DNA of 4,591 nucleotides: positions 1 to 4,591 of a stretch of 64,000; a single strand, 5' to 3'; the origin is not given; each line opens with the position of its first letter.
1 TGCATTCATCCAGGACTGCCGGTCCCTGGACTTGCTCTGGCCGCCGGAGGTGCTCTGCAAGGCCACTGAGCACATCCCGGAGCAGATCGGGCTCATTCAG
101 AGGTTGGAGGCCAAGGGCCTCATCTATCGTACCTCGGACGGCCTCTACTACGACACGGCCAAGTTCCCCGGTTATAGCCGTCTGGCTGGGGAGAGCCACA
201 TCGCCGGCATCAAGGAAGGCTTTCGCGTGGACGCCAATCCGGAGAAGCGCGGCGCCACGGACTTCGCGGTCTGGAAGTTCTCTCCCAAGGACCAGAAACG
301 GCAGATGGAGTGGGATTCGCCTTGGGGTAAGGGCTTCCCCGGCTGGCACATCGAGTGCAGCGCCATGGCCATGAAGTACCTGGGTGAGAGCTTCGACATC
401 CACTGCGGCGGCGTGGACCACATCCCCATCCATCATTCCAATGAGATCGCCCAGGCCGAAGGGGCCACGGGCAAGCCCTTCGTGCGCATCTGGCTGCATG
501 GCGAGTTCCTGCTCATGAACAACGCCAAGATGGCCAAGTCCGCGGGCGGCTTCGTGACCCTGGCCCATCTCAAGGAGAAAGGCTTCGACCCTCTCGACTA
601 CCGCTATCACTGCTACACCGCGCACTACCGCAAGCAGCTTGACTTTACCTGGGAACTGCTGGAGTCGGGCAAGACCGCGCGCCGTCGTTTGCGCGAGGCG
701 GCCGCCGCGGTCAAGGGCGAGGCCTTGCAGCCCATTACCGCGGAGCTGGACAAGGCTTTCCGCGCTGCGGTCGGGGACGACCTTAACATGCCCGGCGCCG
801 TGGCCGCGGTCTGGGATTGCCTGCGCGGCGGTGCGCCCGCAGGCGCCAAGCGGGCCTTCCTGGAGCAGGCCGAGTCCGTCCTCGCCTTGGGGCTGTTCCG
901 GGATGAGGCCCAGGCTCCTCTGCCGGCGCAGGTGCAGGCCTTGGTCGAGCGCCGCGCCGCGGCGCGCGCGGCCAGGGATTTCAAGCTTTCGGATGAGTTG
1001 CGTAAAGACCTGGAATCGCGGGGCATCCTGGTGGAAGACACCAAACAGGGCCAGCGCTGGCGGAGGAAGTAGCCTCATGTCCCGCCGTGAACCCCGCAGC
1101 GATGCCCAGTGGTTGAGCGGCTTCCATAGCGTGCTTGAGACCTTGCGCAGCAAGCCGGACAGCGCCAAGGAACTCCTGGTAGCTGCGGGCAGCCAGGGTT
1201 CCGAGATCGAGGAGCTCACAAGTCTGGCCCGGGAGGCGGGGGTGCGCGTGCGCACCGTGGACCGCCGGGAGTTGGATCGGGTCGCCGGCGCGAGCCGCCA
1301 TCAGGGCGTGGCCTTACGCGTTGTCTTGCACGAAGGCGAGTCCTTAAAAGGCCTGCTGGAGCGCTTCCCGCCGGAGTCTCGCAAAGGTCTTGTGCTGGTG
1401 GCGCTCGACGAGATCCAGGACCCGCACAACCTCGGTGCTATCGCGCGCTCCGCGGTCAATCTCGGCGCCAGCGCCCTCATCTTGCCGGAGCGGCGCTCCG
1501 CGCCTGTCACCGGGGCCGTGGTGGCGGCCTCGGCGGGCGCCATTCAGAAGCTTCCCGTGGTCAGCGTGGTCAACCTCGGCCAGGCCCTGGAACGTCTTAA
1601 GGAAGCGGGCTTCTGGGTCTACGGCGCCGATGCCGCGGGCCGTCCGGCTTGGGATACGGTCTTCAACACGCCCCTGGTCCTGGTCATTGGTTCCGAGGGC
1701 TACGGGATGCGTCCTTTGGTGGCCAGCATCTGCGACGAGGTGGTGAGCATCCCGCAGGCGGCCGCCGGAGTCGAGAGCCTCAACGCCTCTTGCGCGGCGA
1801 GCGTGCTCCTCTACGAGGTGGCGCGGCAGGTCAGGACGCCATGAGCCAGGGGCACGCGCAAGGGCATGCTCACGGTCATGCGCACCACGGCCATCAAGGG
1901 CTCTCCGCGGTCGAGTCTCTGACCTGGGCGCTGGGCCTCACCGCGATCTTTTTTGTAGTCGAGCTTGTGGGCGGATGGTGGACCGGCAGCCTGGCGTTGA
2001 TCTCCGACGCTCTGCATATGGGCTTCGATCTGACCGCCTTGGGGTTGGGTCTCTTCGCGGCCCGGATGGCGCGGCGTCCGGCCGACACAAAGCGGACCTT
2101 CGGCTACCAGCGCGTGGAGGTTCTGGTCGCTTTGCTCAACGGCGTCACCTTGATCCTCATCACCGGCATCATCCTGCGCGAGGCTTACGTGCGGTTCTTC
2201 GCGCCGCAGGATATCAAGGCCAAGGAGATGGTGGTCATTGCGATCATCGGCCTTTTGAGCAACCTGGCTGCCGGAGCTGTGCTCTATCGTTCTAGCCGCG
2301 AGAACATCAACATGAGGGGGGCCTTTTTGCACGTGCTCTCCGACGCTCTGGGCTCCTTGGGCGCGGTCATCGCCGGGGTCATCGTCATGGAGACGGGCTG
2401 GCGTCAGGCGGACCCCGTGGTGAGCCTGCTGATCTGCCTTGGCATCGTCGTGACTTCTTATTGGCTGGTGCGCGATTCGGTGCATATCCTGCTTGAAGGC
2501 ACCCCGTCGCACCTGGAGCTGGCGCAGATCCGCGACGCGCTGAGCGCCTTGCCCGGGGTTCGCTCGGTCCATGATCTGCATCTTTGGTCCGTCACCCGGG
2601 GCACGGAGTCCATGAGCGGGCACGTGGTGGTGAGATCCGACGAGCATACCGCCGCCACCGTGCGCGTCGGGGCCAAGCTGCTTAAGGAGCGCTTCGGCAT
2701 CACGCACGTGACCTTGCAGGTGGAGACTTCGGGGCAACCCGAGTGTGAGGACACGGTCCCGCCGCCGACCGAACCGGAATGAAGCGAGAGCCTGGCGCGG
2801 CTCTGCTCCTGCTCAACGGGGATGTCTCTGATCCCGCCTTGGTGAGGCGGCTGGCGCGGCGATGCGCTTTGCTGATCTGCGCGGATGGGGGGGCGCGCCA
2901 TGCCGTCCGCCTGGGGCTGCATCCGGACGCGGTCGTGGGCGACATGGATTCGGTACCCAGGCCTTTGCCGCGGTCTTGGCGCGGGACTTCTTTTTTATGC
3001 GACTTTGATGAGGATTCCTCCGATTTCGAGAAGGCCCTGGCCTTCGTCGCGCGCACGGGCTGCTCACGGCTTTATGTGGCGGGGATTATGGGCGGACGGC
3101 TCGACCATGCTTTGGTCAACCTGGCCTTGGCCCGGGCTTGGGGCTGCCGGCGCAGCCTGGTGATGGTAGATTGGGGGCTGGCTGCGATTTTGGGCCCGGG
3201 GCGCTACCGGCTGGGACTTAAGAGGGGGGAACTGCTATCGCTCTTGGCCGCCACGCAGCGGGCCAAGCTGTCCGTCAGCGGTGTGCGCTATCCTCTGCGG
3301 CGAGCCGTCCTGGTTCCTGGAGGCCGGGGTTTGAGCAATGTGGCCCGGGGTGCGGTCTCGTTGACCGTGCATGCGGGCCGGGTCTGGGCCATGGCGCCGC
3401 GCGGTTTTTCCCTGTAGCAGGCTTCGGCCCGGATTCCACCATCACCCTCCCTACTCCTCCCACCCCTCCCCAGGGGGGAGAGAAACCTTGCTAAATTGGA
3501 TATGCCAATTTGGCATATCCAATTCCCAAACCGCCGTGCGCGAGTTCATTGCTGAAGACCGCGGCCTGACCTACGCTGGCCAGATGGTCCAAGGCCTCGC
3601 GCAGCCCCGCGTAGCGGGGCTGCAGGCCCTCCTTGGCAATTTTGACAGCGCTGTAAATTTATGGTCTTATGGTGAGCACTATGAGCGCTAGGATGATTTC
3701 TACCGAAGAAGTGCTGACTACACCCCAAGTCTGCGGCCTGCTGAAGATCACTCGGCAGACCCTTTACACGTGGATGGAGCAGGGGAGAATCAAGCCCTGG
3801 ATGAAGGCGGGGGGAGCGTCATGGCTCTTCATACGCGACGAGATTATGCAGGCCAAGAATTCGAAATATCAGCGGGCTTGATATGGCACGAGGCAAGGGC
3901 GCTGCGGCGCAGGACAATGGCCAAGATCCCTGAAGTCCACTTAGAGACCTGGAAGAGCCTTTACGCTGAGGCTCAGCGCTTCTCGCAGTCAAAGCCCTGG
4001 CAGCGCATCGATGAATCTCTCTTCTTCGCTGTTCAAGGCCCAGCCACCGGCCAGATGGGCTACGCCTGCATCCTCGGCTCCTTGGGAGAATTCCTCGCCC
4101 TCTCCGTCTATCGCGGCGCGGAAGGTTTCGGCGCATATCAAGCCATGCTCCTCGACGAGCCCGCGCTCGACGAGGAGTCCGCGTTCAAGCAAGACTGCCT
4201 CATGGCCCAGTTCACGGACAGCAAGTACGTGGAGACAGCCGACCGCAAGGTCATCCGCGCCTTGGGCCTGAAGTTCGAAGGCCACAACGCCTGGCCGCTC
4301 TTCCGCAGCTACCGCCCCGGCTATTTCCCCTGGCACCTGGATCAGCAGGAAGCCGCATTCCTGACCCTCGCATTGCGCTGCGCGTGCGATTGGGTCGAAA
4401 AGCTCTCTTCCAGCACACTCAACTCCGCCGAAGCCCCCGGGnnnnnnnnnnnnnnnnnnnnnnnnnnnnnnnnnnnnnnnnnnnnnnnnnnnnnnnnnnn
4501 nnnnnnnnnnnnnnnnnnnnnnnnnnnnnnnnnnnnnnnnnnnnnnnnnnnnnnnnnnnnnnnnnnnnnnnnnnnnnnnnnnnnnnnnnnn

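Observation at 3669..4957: AlpA/excisionase-like HTH gene followed by a 346-aa protein of unknown family, a candidate regulatory or recombination module of the island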

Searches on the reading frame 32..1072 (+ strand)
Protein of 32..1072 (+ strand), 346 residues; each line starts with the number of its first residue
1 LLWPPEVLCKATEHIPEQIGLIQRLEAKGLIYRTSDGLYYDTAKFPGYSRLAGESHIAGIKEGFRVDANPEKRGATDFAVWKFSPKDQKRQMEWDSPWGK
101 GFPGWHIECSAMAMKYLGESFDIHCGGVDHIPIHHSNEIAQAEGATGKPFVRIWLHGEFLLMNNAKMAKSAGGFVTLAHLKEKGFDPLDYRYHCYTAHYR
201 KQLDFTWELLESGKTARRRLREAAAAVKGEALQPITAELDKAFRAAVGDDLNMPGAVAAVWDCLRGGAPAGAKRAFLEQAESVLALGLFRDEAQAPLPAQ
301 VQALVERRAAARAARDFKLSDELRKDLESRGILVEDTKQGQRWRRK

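Call 9: search_protein_families(library=pfam, proteins=[window:32-1072:+], max_evalue=0.01)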
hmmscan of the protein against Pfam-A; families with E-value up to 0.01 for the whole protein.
window:32-1072:+ (346 aa): 3 families
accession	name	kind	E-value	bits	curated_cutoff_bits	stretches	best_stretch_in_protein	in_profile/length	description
PF01406.26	tRNA-synt_1e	-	1.9e-60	205.2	27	1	4-213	94-299/301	tRNA synthetases class I (C) catalytic domain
PF23493.1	CysS_C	-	3.6e-10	40.2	23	1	297-344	4-51/51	Cysteinyl-tRNA ligase anticodon binding domain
PF09334.17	tRNA-synt_1g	-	0.0034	16.6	20.1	0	155-208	316-369/391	tRNA synthetases class I (M)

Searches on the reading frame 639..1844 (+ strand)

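Call 9: search_protein_families(library=pfam, proteins=[window:639-1844:+], max_evalue=0.01)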
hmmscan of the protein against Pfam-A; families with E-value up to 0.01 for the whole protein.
window:639-1844:+ (401 aa): 2 families
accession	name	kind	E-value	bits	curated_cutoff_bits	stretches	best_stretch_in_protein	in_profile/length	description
PF00588.24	SpoU_methylase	-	5.2e-38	130.8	29.7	1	252-392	2-142/142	SpoU rRNA Methylase family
PF08032.17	SpoU_sub_bind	-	7.8e-17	61.8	22.8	1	159-228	2-70/76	RNA 2'-O ribose methyltransferase substrate binding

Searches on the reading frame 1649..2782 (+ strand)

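Call 9: search_protein_families(library=pfam, proteins=[window:1649-2782:+], max_evalue=0.01)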
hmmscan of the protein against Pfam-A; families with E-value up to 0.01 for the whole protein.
window:1649-2782:+ (377 aa): 2 families
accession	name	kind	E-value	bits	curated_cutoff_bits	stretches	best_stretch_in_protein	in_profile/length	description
PF01545.26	Cation_efflux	-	6.5e-44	150.5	26.6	1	94-282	4-198/198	Cation efflux family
PF16916.11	ZT_dimer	-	2.4e-11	43.9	26.7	1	286-360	1-77/78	Dimerisation domain of Zinc Transporter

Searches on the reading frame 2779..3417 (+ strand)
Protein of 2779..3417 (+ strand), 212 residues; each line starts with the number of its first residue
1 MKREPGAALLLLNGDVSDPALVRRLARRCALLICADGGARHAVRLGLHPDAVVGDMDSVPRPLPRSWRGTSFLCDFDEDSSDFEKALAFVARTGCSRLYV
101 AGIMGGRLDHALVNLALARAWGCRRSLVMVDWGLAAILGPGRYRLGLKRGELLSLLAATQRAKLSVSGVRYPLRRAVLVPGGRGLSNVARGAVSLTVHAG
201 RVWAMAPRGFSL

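Call 4: search_protein_families(library=pfam, proteins=[window:2779-3417:+], max_evalue=0.1)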
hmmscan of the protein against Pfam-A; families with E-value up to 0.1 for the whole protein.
window:2779-3417:+ (212 aa): 2 families
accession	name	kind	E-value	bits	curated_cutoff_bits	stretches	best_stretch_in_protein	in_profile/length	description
PF04263.21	TPK_catalytic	-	9.3e-21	74.3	30.7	1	23-118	2-101/113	Thiamin pyrophosphokinase, catalytic domain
PF04265.19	TPK_B1_binding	-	0.0015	18.6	22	1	150-200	11-65/67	Thiamin pyrophosphokinase, vitamin B1 binding domain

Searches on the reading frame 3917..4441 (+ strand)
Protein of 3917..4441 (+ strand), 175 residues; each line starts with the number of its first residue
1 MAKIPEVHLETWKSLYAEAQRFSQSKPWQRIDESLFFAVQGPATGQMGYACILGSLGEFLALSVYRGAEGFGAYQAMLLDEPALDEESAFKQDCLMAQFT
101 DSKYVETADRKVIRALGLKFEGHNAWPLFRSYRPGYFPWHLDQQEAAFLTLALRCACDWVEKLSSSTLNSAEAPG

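Call 67: predict_structure(alignment_id=A4)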
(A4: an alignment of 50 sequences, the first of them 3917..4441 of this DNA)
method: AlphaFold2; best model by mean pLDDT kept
length: 175 residues; sequences in the alignment: 50
mean_pLDDT: 86.9   pTM: 0.85
mean pLDDT of the five models: 86.9, 86.4, 86.2, 86.1, 85.6
residues with pLDDT >= 90: 101; 70-90: 52; 50-70: 20; < 50: 2
segments of 3 or more residues with pLDDT < 50: none
pLDDT, mean of each block of 10 residues (from residue 1): 82 98 91 88 91 82 91 79 56 91 94 95 93 87 96 96 81 60
secondary structure, 60 per line:
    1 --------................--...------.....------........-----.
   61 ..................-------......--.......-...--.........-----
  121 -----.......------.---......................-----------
elements in order: H9-24 E36-40 E47-54 E60-66 H67-78 H86-91 E94-100 H107-115 E126-132 H143-164

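Call 69: fold_search(model_id=the predicted structure, library=pdb)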
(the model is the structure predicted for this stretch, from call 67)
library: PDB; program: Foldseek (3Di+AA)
matches with E <= 10: 255; with E <= 0.001: 0
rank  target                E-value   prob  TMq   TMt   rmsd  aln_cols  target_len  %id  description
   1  2p4f                  1.8e-01  0.30  0.23  0.21   9.5       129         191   14  Crystal Structure of Atp11 functional domain from Candida Glabrata (released 2008-03-11)
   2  5xqi_B                8.0e-01  0.02  0.13  0.09  27.5       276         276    8  Crystal structure of full-length human Rogdi (released 2017-07-12)
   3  2fa1_A                9.0e-01  0.06  0.20  0.21   9.1       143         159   13  Crystal structure of PhnF C-terminal domain (released 2006-01-10)
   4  6rkw_A                1.0e+00  0.04  0.18  0.05  21.2       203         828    9  CryoEM structure of the complete E. coli DNA Gyrase complex bound to a 130 bp DNA duplex (released 2019-11-06)
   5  6rks_A                1.1e+00  0.04  0.15  0.07  19.6       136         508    7  E. coli DNA Gyrase - DNA binding and cleavage domain in State 1 without TOPRIM insertion (released 2019-11-06)
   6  5gzl_A                1.3e+00  0.08  0.21  0.11  14.3       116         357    9  Cyclodeaminase_PA (released 2018-01-17)
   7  2x5c_B                1.3e+00  0.07  0.17  0.26  13.5       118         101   12  Crystal structure of hypothetical protein ORF131 from Pyrobaculum Spherical Virus (released 2010-07-21)
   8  1yqf_E                1.3e+00  0.02  0.15  0.15  18.3       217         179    8  Hypothetical protein from leishmania major unknown function sequence homologue to human p32 protein (released 2005-02-22)
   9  6voq                  1.4e+00  0.04  0.18  0.16  17.2       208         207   12  Crystal structure of YgbL, a putative aldolase/epimerase/decarboxylase from Klebsiella pneumoniae (released 2020-02-19)
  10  5oqm_l                1.5e+00  0.01  0.12  0.06  34.2       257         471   10  STRUCTURE OF YEAST TRANSCRIPTION PRE-INITIATION COMPLEX WITH TFIIH AND CORE MEDIATOR (released 2018-05-09)
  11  2p3p_B                1.6e+00  0.01  0.12  0.10  21.0       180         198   10  Structure of a domain of an uncharacterized protein PG_1388 from Porphyromonas gingivalis W83 (released 2007-04-10)
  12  4eb5_C                1.7e+00  0.09  0.26  0.31  13.7       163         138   14  A. fulgidus IscS-IscU complex structure (released 2012-05-02)
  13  8uyf_B                1.7e+00  0.02  0.12  0.07  14.5       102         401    9  Structure of nucleotide-free Pediculus humanus (Ph) PINK1 dimer (released 2024-01-31)
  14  4rf8_A                1.8e+00  0.03  0.16  0.06  19.1       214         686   11  Crystal structure of double-domain arginine kinase from Anthopleura japonicas in complex with ADP (released 2015-04-08)
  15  4rf6_A                1.8e+00  0.03  0.16  0.07  17.9       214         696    8  Crystal structure of double-domain arginine kinase from Anthopleura japonicas (released 2015-04-08)
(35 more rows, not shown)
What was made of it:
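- The N-domain alone gives nothing (call 69).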
